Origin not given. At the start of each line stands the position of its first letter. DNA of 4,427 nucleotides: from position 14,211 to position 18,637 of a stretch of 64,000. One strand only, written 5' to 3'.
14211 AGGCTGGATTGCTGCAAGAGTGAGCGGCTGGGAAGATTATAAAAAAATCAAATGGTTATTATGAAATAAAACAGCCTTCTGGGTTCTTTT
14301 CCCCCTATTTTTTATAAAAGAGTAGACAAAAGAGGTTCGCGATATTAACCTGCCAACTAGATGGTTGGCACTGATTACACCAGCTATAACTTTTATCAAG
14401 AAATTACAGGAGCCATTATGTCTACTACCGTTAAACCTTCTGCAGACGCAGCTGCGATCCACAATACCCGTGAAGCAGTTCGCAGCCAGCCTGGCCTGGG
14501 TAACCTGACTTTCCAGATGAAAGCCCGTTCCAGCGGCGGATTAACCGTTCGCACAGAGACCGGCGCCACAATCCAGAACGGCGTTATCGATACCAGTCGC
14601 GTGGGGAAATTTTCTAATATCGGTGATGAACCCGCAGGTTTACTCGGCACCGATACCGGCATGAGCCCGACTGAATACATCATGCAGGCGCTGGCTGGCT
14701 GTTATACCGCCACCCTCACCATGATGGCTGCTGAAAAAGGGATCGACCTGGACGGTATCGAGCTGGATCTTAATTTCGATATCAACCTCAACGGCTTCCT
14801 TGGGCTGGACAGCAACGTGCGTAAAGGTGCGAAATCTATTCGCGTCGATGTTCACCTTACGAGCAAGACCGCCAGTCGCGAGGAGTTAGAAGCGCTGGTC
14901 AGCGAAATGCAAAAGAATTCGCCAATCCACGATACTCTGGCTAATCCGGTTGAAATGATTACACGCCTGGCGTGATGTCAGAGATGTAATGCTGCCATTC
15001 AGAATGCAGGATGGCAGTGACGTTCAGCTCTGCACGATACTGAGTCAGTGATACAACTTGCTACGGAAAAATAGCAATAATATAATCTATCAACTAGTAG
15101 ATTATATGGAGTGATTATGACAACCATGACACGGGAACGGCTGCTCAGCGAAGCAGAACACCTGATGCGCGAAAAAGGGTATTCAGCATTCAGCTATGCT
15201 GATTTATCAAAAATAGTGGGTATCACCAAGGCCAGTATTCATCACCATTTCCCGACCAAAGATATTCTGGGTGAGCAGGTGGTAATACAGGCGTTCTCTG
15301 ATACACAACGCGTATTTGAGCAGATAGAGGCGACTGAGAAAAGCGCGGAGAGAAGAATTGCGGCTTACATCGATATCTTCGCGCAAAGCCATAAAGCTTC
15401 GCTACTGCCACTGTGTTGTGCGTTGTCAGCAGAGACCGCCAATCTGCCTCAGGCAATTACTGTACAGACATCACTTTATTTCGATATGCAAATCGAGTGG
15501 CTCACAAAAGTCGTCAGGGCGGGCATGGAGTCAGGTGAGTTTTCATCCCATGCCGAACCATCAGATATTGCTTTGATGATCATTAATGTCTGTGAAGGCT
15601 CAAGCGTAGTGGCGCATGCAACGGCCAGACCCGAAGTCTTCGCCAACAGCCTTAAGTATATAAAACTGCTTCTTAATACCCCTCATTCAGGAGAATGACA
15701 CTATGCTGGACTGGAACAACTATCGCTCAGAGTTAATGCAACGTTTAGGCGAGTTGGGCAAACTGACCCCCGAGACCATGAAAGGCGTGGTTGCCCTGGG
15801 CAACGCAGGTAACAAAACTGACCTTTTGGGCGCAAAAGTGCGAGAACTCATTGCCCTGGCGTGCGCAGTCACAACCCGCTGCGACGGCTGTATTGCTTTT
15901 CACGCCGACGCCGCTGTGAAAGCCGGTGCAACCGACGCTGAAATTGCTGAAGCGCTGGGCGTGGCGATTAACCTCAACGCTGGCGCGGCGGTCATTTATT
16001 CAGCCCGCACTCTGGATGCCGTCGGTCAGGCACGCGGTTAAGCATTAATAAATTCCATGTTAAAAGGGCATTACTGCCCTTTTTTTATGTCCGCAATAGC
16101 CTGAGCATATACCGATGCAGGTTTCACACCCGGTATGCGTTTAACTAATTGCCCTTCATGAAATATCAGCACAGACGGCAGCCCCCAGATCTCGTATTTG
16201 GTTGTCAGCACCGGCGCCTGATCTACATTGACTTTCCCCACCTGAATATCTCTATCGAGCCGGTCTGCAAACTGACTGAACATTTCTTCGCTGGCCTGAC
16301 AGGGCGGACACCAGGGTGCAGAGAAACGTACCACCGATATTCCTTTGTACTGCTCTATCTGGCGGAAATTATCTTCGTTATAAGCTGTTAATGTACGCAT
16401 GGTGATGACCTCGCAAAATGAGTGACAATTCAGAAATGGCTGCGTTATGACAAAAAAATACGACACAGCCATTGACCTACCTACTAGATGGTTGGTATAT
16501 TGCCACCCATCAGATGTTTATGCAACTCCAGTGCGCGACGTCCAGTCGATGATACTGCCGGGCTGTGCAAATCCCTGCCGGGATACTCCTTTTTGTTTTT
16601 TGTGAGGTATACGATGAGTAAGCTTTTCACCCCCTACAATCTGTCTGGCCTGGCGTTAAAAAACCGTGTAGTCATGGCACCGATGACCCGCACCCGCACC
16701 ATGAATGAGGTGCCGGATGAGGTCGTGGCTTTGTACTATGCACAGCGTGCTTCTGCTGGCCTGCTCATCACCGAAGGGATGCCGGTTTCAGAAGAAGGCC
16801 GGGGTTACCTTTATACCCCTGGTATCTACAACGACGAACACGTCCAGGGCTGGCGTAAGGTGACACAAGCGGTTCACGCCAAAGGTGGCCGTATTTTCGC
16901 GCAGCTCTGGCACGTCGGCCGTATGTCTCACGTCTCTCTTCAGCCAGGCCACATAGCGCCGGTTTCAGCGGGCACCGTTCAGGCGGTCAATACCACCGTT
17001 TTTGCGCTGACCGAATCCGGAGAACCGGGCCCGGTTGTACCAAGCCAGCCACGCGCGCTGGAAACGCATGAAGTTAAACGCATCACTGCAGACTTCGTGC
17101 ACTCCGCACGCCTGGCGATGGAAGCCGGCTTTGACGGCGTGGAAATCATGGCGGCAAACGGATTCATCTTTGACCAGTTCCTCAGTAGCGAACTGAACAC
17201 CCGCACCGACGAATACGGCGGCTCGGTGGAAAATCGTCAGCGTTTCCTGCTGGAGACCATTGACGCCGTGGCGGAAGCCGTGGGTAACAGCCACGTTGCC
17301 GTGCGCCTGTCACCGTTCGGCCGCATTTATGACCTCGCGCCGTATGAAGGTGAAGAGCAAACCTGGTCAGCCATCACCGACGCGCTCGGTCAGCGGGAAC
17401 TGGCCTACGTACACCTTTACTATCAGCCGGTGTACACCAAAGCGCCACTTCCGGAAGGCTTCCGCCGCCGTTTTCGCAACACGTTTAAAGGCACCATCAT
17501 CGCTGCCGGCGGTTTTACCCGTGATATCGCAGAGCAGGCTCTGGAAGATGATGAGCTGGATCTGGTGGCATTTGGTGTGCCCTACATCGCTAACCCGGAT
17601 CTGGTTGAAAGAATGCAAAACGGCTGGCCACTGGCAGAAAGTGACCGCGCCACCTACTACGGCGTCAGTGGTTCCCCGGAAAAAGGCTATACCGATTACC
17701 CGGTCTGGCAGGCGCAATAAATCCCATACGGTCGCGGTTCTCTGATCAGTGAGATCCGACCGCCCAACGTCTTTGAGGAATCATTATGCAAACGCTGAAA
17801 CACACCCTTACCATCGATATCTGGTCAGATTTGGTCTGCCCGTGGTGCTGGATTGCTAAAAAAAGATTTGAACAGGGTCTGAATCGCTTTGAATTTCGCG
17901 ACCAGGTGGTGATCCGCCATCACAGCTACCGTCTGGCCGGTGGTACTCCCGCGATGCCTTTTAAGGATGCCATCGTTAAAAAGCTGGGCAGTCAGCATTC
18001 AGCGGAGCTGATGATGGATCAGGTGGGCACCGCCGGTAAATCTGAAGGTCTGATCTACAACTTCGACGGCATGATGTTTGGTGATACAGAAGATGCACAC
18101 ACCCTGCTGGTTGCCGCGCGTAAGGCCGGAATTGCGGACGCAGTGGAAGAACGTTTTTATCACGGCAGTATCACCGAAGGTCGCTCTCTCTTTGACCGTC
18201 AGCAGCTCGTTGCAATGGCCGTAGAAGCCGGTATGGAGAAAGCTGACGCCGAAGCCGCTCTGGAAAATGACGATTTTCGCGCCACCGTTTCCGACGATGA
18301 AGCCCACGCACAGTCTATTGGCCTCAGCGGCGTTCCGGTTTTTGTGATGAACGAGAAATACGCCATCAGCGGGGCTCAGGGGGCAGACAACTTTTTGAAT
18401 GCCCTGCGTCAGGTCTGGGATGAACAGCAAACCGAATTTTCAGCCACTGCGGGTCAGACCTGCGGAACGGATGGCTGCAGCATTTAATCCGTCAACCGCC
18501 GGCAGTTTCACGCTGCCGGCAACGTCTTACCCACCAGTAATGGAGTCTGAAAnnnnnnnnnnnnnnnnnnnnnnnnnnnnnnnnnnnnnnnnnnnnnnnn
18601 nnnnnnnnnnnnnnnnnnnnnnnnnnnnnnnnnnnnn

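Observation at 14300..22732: Plasmid-borne thiol/electrophile-stress cluster whose gene content mirrors allicin-resistance islands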

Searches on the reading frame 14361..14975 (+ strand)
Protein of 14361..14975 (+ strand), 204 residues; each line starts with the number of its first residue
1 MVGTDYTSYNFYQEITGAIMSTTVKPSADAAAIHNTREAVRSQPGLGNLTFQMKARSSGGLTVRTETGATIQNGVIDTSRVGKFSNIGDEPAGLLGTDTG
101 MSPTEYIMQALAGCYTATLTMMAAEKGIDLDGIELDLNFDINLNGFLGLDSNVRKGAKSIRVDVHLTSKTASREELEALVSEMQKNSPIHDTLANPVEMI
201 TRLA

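Call 3: search_protein_families(library=pfam, proteins=[window:14361-14975:+])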
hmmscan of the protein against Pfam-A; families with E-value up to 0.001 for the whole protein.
window:14361-14975:+ (204 aa): 1 family
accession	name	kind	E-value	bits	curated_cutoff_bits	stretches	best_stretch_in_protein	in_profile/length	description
PF02566.24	OsmC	-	4.1e-20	72.5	27.5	1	96-199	1-97/100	OsmC-like protein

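Call 50: search_protein_families(library=ncbifam, proteins=[window:14418-14975:+], max_evalue=0.00001)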
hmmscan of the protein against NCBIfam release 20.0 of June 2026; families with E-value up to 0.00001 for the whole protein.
window:14418-14975:+ (185 aa): 1 family
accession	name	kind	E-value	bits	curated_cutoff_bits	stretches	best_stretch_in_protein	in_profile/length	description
NF041052.1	OsmC_like_Se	domain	2.6e-16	59.9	95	1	58-184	16-140/144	OsmC-related (seleno)protein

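Call 66: search_solved_structures(query=window:14418-14975:+, max_evalue=0.001)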
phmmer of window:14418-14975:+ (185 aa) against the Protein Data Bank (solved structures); distinct sequences matched with E-value up to 0.001: 2.
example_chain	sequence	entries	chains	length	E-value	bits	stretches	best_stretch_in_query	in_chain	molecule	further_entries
2opl_A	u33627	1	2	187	1.4e-20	76.9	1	3-181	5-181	Hypothetical protein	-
9wo1_A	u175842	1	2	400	0.00069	22.6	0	68-180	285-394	Osmotically inducible protein C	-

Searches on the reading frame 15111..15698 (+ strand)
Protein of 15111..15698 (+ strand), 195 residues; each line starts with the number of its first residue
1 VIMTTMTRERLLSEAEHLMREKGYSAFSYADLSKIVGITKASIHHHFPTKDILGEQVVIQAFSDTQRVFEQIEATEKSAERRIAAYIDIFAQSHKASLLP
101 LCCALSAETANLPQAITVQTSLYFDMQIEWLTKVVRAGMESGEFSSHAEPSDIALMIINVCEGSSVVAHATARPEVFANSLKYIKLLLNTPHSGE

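Call 3: search_protein_families(library=pfam, proteins=[window:15111-15698:+])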
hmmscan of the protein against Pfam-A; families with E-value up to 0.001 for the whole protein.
window:15111-15698:+ (195 aa): 1 family
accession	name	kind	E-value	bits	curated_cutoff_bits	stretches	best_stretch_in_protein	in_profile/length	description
PF00440.29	TetR_N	-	4.7e-10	39.5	24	1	11-53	1-43/47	Bacterial regulatory proteins, tetR family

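Call 50: search_protein_families(library=ncbifam, proteins=[window:15117-15698:+], max_evalue=0.00001)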
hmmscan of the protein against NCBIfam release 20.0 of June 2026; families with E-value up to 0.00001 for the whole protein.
window:15117-15698:+ (193 aa): 7 families
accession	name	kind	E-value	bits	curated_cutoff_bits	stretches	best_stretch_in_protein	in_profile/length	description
NF041196.1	ScbR_bind_reg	equivalog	1.5e-16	61.1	150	1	4-173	6-172/191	ScbR family autoregulator-binding transcription factor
NF058643.1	TranRegCurRPseudo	equivalog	1e-11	44.9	300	1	4-186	7-192/193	TetR family transcriptional repressor CurR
NF050111.1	TransRegSACE7040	equivalog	3.9e-08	33.4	250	1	6-73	3-70/186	SACE_7040 family transcriptional regulator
NF051457.1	acryl_TF_AcuR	equivalog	5.5e-08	32.3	247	1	4-168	17-185/204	acrylate utilization transcriptional regulator AcuR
NF051852.1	efflux_TF_MtrR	exception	6.3e-07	29.4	280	1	4-161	10-172/205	multidrug efflux system transcriptional repressor MtrR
NF011572.0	PRK14996.1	equivalog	7.2e-07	29.3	144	1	6-159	10-159/192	TetR family transcriptional regulator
NF037937.1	septum_RefZ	equivalog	7.9e-06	25.9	180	0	6-147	1-143/195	forespore capture DNA-binding protein RefZ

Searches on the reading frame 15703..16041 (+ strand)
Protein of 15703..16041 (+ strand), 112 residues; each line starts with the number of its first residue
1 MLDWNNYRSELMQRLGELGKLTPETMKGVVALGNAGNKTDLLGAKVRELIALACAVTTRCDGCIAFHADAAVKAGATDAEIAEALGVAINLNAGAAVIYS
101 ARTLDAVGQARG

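Call 3: search_protein_families(library=pfam, proteins=[window:15703-16041:+])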
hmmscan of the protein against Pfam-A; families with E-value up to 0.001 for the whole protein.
window:15703-16041:+ (112 aa): 1 family
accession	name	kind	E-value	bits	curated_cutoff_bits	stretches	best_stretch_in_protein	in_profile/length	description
PF02627.25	CMD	-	8.4e-18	64.6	23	1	23-102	1-80/84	Carboxymuconolactone decarboxylase family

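Call 50: search_protein_families(library=ncbifam, proteins=[window:15703-16041:+], max_evalue=0.00001)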
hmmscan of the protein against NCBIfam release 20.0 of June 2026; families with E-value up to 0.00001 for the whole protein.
window:15703-16041:+ (112 aa): 5 families
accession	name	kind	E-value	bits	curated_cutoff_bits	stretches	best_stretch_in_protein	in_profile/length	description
TIGR00778.1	ahpD_dom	domain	1.2e-14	53.5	27.8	1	43-89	4-50/51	alkylhydroperoxidase AhpD family core domain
NF041047.1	GSU3128_fam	equivalog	2e-12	47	110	1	40-104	15-79/84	GSU3128 family (seleno)protein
TIGR04169.1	perox_w_seleSAM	hypoth_equivalog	7.9e-11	42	120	1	7-102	4-99/109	arsenosugar biosynthesis-associated peroxidase-like protein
NF045649.1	2X_seleno_MduS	exception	3.7e-07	29.5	380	1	34-93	243-302/338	methyltransferase domain-containing selenoprotein MduS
NF041537.1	ArsM_AhpD_UU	exception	4.4e-06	25.7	510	1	42-101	281-340/345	arsenite methyltransferase/AhpD domain selenoprotein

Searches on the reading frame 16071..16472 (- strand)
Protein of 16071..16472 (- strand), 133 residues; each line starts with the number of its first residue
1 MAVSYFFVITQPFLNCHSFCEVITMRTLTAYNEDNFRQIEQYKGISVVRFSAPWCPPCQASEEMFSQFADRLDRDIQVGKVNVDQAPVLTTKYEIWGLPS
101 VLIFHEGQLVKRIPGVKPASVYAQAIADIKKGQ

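Call 3: search_protein_families(library=pfam, proteins=[window:16071-16472:-])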
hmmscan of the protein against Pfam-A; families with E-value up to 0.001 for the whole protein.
window:16071-16472:- (133 aa): 4 families
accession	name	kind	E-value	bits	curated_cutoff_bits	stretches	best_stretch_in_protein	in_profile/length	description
PF00085.26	Thioredoxin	-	3.8e-18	65.8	23.5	1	31-126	5-101/103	Thioredoxin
PF13098.12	Thioredoxin_2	-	5.5e-08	33.5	27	1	46-125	8-103/104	Thioredoxin-like domain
PF00578.27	AhpC-TSA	-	0.00017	22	26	1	38-90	19-74/124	AhpC/TSA family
PF02966.22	DIM1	-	0.00053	20.2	27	1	43-108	20-85/133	Mitosis protein DIM1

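Call 50: search_protein_families(library=ncbifam, proteins=[window:16071-16400:-], max_evalue=0.00001)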
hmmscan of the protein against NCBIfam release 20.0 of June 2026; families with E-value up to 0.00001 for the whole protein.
window:16071-16400:- (109 aa): 7 families
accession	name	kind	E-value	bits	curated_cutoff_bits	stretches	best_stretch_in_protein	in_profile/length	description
TIGR01068.1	thioredoxin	equivalog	9.4e-19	67.5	96.8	1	10-103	4-98/101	thioredoxin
NF008229.0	PRK10996.1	equivalog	2.5e-15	56.4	125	1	10-102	43-135/141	thioredoxin TrxC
NF006898.0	PRK09381.1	equivalog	1.9e-12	47.5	138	1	15-86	17-88/109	thioredoxin TrxA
TIGR01126.1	pdi_dom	equivalog_domain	3.3e-11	43.4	107.2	1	9-85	3-83/105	protein disulfide-isomerase domain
TIGR01130.1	ER_PDI_fam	subfamily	3e-10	40.3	344.25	1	5-88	4-90/476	protein disulfide-isomerase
NF047697.1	ThioredTrxAClost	equivalog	4.5e-10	39.6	140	1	8-89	5-87/105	thioredoxin TrxA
TIGR00411.1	redox_disulf_1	equivalog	2.6e-06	27.4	92.75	1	25-85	5-65/82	MJ0307 family thioredoxin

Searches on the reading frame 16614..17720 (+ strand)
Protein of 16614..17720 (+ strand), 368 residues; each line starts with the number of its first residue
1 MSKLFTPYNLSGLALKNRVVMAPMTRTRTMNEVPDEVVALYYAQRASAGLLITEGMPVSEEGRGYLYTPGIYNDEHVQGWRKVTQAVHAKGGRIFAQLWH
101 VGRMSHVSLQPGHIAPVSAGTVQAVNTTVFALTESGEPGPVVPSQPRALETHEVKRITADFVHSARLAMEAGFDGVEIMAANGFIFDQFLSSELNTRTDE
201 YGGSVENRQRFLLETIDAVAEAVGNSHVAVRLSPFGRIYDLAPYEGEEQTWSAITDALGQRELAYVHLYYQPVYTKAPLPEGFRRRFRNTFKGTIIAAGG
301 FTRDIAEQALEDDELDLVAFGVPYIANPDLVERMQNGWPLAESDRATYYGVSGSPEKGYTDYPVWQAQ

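Call 3: search_protein_families(library=pfam, proteins=[window:16614-17720:+])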
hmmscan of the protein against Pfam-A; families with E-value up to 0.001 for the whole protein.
window:16614-17720:+ (368 aa): 1 family
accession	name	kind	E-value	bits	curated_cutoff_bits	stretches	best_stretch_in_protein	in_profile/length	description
PF00724.26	Oxidored_FMN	-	1.5e-79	268.2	27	1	3-339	1-340/342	NADH:flavin oxidoreductase / NADH oxidase family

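Call 50: search_protein_families(library=ncbifam, proteins=[window:16614-17720:+], max_evalue=0.00001)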
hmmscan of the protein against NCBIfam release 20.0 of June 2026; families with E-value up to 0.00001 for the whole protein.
window:16614-17720:+ (368 aa): 8 families
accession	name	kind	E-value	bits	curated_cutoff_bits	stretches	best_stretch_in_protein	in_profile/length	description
NF007899.0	PRK10605.1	subfamily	5.4e-107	358.2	403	1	2-364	4-364/365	N-ethylmaleimide reductase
TIGR03997.1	mycofact_OYE_2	equivalog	7.3e-46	156.8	793.15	1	3-233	1-217/645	mycofactocin system FadH/OYE family oxidoreductase 2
NF006101.0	PRK08255.1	equivalog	8.4e-44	149.8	1078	1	3-328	398-724/768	bifunctional salicylyl-CoA 5-hydroxylase/oxidoreductase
NF041087.1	bile_acid_BaiCD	equivalog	3.3e-42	144.4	825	1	2-225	2-208/642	bile acid Fe-S flavoenzyme BaiCD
NF010047.0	PRK13523.1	equivalog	1.4e-41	142.7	431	1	2-328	3-314/339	NADPH dehydrogenase NamA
NF045592.1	bili_reduct_N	equivalog_domain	1e-30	107.1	425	1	3-229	1-210/363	bilirubin reductase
NF045599.1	bili_reduct_long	exception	4.5e-23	81.4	750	1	4-231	1-212/641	bilirubin reductase, long form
TIGR03996.1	mycofact_OYE_1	hypoth_equivalog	2e-22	79.5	627.9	1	8-337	6-325/633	mycofactocin system FadH/OYE family oxidoreductase 1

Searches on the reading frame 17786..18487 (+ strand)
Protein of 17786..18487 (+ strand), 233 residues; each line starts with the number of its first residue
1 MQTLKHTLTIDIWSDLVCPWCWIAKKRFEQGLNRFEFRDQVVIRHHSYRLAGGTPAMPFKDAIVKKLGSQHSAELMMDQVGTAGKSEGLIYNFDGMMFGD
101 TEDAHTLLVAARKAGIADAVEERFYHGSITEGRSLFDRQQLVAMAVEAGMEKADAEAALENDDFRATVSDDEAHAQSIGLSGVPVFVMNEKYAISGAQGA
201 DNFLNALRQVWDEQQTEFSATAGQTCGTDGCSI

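Call 3: search_protein_families(library=pfam, proteins=[window:17786-18487:+])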
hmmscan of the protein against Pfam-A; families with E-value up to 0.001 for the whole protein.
window:17786-18487:+ (233 aa): 2 families
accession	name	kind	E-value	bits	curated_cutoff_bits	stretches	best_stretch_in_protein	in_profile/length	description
PF01323.26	DSBA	-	3.7e-40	138.2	25.6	1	9-207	1-190/191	DSBA-like thioredoxin domain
PF13462.12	Thioredoxin_4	-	1.2e-06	29.3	23.2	1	126-201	84-157/165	Thioredoxin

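Call 50: search_protein_families(library=ncbifam, proteins=[window:17786-18487:+], max_evalue=0.00001)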
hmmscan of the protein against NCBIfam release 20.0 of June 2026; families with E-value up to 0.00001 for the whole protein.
window:17786-18487:+ (233 aa): 1 family
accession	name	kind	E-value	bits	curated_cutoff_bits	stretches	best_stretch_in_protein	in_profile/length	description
NF008198.0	PRK10954.1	equivalog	6.4e-06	26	279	1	111-196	97-181/207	thiol:disulfide interchange protein DsbA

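Call 67: search_solved_structures(query=window:17786-18487:+, max_evalue=0.00001)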
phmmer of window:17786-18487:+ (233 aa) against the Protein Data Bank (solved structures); distinct sequences matched with E-value up to 0.00001: 3.
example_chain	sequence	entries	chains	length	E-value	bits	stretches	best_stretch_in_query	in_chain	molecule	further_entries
5cnw_A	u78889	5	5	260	4e-46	160.6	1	8-232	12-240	FrnE protein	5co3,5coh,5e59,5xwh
5cp1_A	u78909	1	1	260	4.1e-45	157.3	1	8-230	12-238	FrnE protein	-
3gl5_A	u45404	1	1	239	2.1e-41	145.2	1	8-233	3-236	Putative DsbA oxidoreductase SCO1869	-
